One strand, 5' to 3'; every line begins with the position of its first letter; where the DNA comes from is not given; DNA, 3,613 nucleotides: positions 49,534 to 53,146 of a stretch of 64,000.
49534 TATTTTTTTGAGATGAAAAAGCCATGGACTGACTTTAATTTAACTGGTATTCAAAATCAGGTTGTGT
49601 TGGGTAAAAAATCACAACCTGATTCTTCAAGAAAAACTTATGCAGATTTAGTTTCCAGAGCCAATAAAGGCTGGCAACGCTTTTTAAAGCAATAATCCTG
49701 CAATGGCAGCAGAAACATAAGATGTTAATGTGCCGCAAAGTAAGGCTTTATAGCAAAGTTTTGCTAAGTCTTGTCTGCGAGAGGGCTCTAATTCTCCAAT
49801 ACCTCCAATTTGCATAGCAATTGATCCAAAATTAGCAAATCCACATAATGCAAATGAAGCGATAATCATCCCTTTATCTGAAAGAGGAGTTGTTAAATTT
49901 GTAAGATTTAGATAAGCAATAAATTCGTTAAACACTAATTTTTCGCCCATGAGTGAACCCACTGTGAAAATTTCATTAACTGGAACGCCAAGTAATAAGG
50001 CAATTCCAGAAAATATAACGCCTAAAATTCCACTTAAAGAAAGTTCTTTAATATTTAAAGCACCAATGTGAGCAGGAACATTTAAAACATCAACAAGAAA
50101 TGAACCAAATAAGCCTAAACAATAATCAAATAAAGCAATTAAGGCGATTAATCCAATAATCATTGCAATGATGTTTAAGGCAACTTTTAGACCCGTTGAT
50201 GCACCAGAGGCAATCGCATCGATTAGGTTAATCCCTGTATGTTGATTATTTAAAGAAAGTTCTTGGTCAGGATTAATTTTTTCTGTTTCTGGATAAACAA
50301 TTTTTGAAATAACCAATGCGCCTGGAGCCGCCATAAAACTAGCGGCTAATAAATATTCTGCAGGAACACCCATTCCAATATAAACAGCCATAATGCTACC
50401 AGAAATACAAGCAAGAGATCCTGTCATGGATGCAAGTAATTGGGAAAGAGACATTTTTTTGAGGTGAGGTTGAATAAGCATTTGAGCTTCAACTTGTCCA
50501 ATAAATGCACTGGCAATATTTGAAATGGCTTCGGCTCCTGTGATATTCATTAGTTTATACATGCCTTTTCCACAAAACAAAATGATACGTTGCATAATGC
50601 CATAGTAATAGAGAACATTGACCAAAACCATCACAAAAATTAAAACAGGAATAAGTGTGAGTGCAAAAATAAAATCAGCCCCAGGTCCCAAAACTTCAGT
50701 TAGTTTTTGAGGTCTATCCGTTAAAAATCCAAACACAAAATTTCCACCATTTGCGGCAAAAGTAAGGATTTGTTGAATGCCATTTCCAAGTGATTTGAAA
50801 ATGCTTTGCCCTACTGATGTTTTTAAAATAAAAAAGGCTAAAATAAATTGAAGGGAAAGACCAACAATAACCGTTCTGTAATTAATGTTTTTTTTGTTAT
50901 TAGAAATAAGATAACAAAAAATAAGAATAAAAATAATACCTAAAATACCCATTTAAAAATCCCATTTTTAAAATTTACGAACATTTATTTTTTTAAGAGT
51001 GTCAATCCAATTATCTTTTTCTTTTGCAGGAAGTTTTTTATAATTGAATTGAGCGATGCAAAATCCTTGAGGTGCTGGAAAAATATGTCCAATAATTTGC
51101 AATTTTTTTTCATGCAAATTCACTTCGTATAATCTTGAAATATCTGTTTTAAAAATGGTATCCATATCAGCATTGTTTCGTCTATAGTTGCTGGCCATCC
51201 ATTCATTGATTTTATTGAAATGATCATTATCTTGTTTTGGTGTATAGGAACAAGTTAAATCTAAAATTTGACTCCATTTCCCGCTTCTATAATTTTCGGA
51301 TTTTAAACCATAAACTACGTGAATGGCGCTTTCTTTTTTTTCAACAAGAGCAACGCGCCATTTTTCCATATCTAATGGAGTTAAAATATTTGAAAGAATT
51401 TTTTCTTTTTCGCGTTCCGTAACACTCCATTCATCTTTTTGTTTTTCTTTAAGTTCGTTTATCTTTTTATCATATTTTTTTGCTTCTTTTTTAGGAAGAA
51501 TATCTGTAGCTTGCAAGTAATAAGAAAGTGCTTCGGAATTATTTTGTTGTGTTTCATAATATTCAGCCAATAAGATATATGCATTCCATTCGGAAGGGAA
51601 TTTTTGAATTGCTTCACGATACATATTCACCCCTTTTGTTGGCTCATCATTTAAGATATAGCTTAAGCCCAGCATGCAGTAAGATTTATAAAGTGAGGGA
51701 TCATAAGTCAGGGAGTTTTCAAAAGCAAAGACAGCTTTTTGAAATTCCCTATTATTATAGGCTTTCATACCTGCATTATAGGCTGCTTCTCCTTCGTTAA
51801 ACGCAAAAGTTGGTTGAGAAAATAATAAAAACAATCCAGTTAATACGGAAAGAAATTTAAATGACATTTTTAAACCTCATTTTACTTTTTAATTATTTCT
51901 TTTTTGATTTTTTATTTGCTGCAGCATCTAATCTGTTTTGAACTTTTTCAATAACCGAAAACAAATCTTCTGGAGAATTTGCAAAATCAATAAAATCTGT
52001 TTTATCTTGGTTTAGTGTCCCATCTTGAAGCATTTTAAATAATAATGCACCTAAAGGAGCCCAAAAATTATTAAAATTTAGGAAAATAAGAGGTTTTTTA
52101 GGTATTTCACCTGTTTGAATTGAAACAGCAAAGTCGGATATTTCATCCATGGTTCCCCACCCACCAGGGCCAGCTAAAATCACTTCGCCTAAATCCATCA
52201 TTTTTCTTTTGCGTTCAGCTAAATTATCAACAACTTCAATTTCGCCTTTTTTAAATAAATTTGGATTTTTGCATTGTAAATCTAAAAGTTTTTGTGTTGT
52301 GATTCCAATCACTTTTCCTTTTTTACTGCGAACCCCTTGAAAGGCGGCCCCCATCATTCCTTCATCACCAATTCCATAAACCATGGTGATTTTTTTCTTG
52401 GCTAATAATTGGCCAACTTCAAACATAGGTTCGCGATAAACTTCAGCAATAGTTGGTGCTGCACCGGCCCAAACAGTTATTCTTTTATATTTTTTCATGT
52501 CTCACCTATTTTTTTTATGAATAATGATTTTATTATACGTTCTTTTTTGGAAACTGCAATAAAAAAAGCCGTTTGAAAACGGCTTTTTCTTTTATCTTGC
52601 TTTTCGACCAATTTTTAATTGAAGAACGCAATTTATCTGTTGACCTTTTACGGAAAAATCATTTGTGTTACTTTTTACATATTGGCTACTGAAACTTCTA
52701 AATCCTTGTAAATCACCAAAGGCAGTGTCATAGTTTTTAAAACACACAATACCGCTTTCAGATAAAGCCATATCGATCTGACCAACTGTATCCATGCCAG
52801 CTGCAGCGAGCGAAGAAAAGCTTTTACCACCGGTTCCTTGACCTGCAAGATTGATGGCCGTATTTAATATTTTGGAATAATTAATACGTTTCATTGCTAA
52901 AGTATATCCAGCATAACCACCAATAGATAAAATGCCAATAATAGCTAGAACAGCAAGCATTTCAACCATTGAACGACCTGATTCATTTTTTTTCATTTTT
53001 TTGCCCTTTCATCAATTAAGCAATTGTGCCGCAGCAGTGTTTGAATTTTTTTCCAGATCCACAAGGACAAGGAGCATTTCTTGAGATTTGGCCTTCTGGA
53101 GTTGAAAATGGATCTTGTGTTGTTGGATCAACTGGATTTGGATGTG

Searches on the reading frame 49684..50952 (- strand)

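Call 16: search_protein_families(library=pfam, proteins=[window:49684-50952:-], max_evalue=0.001)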
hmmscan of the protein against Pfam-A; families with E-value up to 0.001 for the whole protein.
window:49684-50952:- (422 aa): 3 families
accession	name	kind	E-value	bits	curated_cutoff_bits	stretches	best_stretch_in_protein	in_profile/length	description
PF07662.18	Nucleos_tra2_C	-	1.6e-71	240.8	32.3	1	200-419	1-213/213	Na+ dependent nucleoside transporter C-terminus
PF01773.25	Nucleos_tra2_N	-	4.9e-25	88.3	27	1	4-76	1-73/74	Na+ dependent nucleoside transporter N-terminus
PF07670.19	Gate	-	6.9e-13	49.4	29.6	1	98-195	2-101/104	Nucleoside recognition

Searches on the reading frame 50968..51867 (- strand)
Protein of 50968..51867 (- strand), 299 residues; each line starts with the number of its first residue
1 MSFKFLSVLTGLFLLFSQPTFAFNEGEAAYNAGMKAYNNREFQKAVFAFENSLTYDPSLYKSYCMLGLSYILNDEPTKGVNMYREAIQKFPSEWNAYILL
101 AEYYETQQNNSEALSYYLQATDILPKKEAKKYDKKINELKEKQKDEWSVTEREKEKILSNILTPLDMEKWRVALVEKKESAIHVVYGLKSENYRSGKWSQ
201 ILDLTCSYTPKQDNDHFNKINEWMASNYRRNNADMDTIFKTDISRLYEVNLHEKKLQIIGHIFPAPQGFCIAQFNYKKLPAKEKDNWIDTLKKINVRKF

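Call 16: search_protein_families(library=pfam, proteins=[window:50968-51867:-], max_evalue=0.001)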
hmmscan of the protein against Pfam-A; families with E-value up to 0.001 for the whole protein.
window:50968-51867:- (299 aa): 8 families
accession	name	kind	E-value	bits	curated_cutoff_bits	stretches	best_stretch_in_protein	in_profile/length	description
PF07719.23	TPR_2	-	1.2e-11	44.2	27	0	27-58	2-33/34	Tetratricopeptide repeat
PF00515.34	TPR_1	-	2e-08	34.1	27.8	0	28-58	3-33/34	Tetratricopeptide repeat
PF13432.12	TPR_16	-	5.5e-07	30.4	32.7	1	65-125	2-62/65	Tetratricopeptide repeat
PF13181.12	TPR_8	-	3.2e-06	27.3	25.7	0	96-123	3-30/34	Tetratricopeptide repeat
PF12895.13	ANAPC3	-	5.3e-05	23.8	27.2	1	38-117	1-79/82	Anaphase-promoting complex, cyclosome, subunit 3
PF13428.12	TPR_14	-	8e-05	23.4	23.5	0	66-102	7-43/44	Tetratricopeptide repeat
PF23914.1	TPR_CcmH_CycH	-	8.9e-05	22.8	42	1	36-129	60-156/158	Cytochrome c-type biogenesis protein H TPR domain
PF13431.12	TPR_17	-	0.00072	20.1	24.4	0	83-113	2-32/34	Tetratricopeptide repeat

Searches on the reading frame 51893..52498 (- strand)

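Call 16: search_protein_families(library=pfam, proteins=[window:51893-52498:-], max_evalue=0.001)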
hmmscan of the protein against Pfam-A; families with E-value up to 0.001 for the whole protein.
window:51893-52498:- (201 aa): 2 families
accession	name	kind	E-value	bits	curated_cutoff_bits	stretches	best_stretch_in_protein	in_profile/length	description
PF03641.19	Lysine_decarbox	-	1.1e-24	87.5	27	1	49-180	1-128/131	Possible lysine decarboxylase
PF18306.6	LDcluster4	-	9.5e-11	42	26.3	1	12-121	8-111/151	SLOG cluster4 family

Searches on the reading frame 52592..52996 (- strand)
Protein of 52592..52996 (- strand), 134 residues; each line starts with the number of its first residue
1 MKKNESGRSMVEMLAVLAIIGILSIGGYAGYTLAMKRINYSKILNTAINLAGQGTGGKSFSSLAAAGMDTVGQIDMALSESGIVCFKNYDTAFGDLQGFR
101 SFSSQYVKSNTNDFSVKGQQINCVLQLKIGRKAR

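Call 16: search_protein_families(library=pfam, proteins=[window:52592-52996:-], max_evalue=0.001)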
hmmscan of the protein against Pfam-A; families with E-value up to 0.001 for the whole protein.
window:52592-52996:- (134 aa): 1 family
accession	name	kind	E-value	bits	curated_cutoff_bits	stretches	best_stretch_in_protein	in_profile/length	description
PF07963.17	N_methyl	-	0.00044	20.2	21.2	1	3-27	2-26/27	Prokaryotic N-terminal methylation motif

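Call 85: find_related_loci(query=A7, collection=genome_contigs, flank=6000)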
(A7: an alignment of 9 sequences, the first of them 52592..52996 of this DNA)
Query A7 (134 aa) in genome_contigs; peptide patterns used: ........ (x = any residue, [..] = any of these).
597 stretches matched a pattern (row limit reached: there are more); 562 encode a relative of the query (tblastn E <= 1e-3); the best 80 are kept; 78 distinct loci.
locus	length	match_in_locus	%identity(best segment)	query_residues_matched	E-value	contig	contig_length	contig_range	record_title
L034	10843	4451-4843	89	4-134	9e-77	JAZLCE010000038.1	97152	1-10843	MAG: Alphaproteobacteria bacterium isolate T1900045053_TC20190046.MAGScoT_cleanbin_000005 SGB_4532_k141_3222435, whole g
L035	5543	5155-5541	68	5-134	6e-57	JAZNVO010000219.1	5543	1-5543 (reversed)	MAG: Alphaproteobacteria bacterium isolate T1900044789_TS20190255.MAGScoT_cleanbin_000022 SGB_2638_k141_1766734, whole g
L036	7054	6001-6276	48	1-86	1e-18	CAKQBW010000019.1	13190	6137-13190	MAG: uncultured Alphaproteobacteria bacterium isolate REFINED_METABAT215_TOP10_CONTIGS_1500_ASSEMBLY_K77_MERGED__Hadza_M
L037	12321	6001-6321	44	4-100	2e-17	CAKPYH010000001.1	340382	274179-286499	MAG: uncultured Alphaproteobacteria bacterium isolate REFINED_METABAT215_TOP10_CONTIGS_1500_ASSEMBLY_K77_MERGED__Nepal_M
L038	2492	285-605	47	1-95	4e-17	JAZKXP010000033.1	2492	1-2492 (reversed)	MAG: Alphaproteobacteria bacterium isolate T1900045117_TC20190111.MAGScoT_cleanbin_000024 SGB_4816_k141_1442467, whole g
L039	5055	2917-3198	45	5-90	5e-17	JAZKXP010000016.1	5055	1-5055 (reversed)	MAG: Alphaproteobacteria bacterium isolate T1900045117_TC20190111.MAGScoT_cleanbin_000024 SGB_4816_k141_1460188, whole g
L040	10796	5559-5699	72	1-47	2e-16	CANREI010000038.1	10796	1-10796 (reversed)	MAG: uncultured Alphaproteobacteria bacterium isolate Lapin-024__bin64 genome assembly, contig: Lapin-024__NODE_7718_len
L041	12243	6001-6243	51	5-77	2e-16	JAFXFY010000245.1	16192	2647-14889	MAG: Alphaproteobacteria bacterium isolate RGIG6380 Sheep_Rectum-5__c842619, whole genome shotgun sequence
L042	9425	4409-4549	68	1-47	2e-16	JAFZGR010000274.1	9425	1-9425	MAG: Alphaproteobacteria bacterium isolate RGIG7750 Water_buffalos_Rectum-5__c724246, whole genome shotgun sequence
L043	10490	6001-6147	69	3-51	3e-16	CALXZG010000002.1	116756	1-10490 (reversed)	MAG: uncultured Alphaproteobacteria bacterium isolate BRZ_KG__bin33 genome assembly, contig: BRZ_KG__NODE_148_length_116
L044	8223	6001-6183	62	1-59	3e-16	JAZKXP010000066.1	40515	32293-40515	MAG: Alphaproteobacteria bacterium isolate T1900045117_TC20190111.MAGScoT_cleanbin_000024 SGB_4816_k141_1749532, whole g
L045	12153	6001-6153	61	1-51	4e-16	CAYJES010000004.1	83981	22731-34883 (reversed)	MAG TPA_asm: uncultured Lactobacillales bacterium isolate ERP123703_co1_282 genome assembly, contig: NODE_213_length_839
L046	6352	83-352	48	3-92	5e-16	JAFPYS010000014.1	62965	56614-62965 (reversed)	MAG: Alphaproteobacteria bacterium isolate RGIG1596 Goat_Abomasum.Co__c1859856, whole genome shotgun sequence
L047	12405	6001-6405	38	4-129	4e-16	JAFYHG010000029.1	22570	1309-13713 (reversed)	MAG: Alphaproteobacteria bacterium isolate RGIG7089 Sheep_Rumen.Co__c3951212, whole genome shotgun sequence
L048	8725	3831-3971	70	1-47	7e-16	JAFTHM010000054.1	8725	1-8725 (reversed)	MAG: Alphaproteobacteria bacterium isolate RGIG3823 Roe_deer_Cecum-1__c241107, whole genome shotgun sequence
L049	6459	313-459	69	3-51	7e-16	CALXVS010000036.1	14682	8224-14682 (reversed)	MAG: uncultured Alphaproteobacteria bacterium isolate BRZ_DV__bin2 genome assembly, contig: BRZ_DV__NODE_4018_length_146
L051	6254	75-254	60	1-54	9e-16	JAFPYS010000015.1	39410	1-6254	MAG: Alphaproteobacteria bacterium isolate RGIG1596 Goat_Abomasum.Co__c1894788, whole genome shotgun sequence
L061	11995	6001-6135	69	3-47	3e-15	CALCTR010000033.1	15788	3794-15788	MAG TPA_asm: uncultured Alphaproteobacteria bacterium isolate SRR6425795_bin.15_CONCOCT_v1.1_MAG genome assembly, contig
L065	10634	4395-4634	50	1-77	4e-15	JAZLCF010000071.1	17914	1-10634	MAG: Alphaproteobacteria bacterium isolate T1900045051_TC20190044.MAGScoT_cleanbin_000038 SGB_4529_k141_1785736, whole g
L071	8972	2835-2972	65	2-47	6e-15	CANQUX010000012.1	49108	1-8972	MAG: uncultured Alphaproteobacteria bacterium isolate Lapin-032__bin105 genome assembly, contig: Lapin-032__NODE_1221_le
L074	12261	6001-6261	44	1-81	7e-15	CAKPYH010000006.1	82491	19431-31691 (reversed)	MAG: uncultured Alphaproteobacteria bacterium isolate REFINED_METABAT215_TOP10_CONTIGS_1500_ASSEMBLY_K77_MERGED__Nepal_M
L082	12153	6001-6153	63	1-51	1e-14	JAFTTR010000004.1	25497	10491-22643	MAG: Alphaproteobacteria bacterium isolate RGIG4140 Roe_deer_Colon-1__c106093, whole genome shotgun sequence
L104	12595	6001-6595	57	1-51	3e-14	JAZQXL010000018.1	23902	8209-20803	MAG: Alphaproteobacteria bacterium isolate T1900045162_TC20190156.MAGScoT_cleanbin_000005 SGB_5084_k141_805343, whole ge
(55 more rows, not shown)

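Call 88: search_protein_families(library=pfam, proteins=[L049:5286-6050:+, L071:797-2395:+, L061:2714-4318:-, L074:5929-7260:+, L045:5929-6930:+, L104:5983-6432:+, L036:5974-6432:+, L065:4380-5333:+], max_evalue=0.01)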
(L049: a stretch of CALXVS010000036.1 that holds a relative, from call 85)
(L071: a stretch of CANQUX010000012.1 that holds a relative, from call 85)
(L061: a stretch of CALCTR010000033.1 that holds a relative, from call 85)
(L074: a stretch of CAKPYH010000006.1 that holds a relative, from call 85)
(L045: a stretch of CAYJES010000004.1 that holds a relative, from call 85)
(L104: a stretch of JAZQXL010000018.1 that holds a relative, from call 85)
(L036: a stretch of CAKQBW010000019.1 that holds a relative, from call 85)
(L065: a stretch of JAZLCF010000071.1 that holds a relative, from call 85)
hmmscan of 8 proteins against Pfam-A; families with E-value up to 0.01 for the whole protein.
L049:5286-6050:+ (254 aa): 1 family
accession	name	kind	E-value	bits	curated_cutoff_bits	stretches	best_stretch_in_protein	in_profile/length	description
PF01478.23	Peptidase_A24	-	3.3e-17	63.3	26.5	1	119-224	1-101/104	Type IV leader peptidase family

L071:797-2395:+ (532 aa): 0 families

L061:2714-4318:- (534 aa): 0 families

L074:5929-7260:+ (443 aa): 1 family
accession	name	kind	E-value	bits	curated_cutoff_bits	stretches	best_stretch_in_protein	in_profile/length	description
PF07562.20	NCD3G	-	0.0034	17.6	38.9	0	245-269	28-52/54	Nine Cysteines Domain of family 3 GPCR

L045:5929-6930:+ (333 aa): 1 family
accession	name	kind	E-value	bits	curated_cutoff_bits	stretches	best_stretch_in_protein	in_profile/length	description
PF07963.17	N_methyl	-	0.0038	17.2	21.2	1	26-51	1-26/27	Prokaryotic N-terminal methylation motif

L104:5983-6432:+ (149 aa): 1 family
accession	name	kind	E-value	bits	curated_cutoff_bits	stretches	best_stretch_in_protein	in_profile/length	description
PF07963.17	N_methyl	-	0.0038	17.2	21.2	1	9-32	2-25/27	Prokaryotic N-terminal methylation motif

L036:5974-6432:+ (152 aa): 1 family
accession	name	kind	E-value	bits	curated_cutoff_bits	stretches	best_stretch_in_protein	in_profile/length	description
PF07963.17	N_methyl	-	0.0031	17.5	21.2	1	11-35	1-25/27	Prokaryotic N-terminal methylation motif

L065:4380-5333:+ (317 aa): 0 families

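Call 90: find_related_loci(query=L049:5304-6050:+, collection=genome_contigs, flank=5000)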
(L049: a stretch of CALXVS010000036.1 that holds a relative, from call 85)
Query L049:5304-6050:+ (248 aa) in genome_contigs; peptide patterns used: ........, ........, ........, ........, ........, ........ (x = any residue, [..] = any of these).
116 stretches matched a pattern; 1 encode a relative of the query (tblastn E <= 1e-3); 1 distinct loci.
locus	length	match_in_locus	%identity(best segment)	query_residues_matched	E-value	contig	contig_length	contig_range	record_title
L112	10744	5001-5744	100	1-248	7e-163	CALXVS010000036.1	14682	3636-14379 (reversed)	MAG: uncultured Alphaproteobacteria bacterium isolate BRZ_DV__bin2 genome assembly, contig: BRZ_DV__NODE_4018_length_146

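Call 96: search_protein_families(library=ncbifam, proteins=[window:52592-52996:-, L049:5304-6050:+], max_evalue=0.001)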
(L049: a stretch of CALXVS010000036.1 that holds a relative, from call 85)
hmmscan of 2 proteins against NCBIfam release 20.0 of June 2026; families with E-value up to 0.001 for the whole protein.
window:52592-52996:- (134 aa): 1 family
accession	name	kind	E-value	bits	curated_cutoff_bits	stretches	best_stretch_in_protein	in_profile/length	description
TIGR02532.1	IV_pilin_GFxxxE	domain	0.00058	19.6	16.3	0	9-26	5-22/24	prepilin-type N-terminal cleavage/methylation domain-containing protein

L049:5304-6050:+ (248 aa): 0 families
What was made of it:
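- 52592..52996 (-): Second, small prepilin (7-residue leader, G|RSMVEM, 127-residue mature part). A likely member of the dispersed small-pilin family and a probable additional substrate. N_methyl / TIGR02532 hits (calls 16, 96).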

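Call 107: search_protein_families(library=pfam, proteins=[L082:731-1147:+, L082:1329-1751:+, L082:1830-3311:+, L082:3483-3815:+, L082:4038-4799:+, L082:4875-5792:+, L082:6907-7875:-, L082:8319-8876:+, L082:8877-9530:+, L051:605-2065:+], max_evalue=0.001)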
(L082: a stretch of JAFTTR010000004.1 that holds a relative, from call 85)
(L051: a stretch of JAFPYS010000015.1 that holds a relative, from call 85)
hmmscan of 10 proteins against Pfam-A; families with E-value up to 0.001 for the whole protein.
L082:731-1147:+ (138 aa): 1 family
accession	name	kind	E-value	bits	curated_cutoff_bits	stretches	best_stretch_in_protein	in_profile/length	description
PF04956.18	TrbC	-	7.8e-11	42.5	27.9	1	15-110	1-97/98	TrbC/VIRB2 pilin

L082:1329-1751:+ (140 aa): 1 family
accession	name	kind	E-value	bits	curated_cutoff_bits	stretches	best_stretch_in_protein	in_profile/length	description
PF04138.20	GtrA_DPMS_TM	-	4.3e-17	62.8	26.1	1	24-137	1-117/117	GtrA/DPMS, transmembrane domain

L082:1830-3311:+ (493 aa): 0 families

L082:3483-3815:+ (110 aa): 0 families

L082:4038-4799:+ (253 aa): 1 family
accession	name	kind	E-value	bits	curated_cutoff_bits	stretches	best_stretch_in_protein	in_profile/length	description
PF00318.25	Ribosomal_S2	-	9.7e-96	319.6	26.1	1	11-226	1-216/216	Ribosomal protein S2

L082:4875-5792:+ (305 aa): 2 families
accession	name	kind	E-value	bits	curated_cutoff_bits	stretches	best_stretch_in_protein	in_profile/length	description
PF00889.24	EF_TS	-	4.4e-69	232.6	27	1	71-287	1-204/204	Elongation factor TS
PF25025.1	EF-Ts_N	-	0.0001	22.6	33.2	1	7-43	15-52/60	Elongation factor Ts, mitochondrial, N-terminal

L082:6907-7875:- (322 aa): 2 families
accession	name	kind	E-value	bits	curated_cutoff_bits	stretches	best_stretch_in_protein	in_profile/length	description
PF14281.12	PDDEXK_4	-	3e-07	31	22.3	1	61-186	64-165/183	PD-(D/E)XK nuclease superfamily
PF08378.17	NERD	-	0.00083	20.3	22.1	0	45-101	17-63/111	Nuclease-related domain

L082:8319-8876:+ (185 aa): 0 families

L082:8877-9530:+ (217 aa): 0 families

L051:605-2065:+ (486 aa): 2 families
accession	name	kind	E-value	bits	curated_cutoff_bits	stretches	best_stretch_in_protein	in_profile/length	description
PF00437.27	T2SSE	-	6.6e-31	107.7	24.9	1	247-431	108-278/370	Type II/IV secretion system protein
PF13191.12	AAA_16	-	0.00069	20.6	32.6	0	272-385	17-136/167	AAA ATPase domain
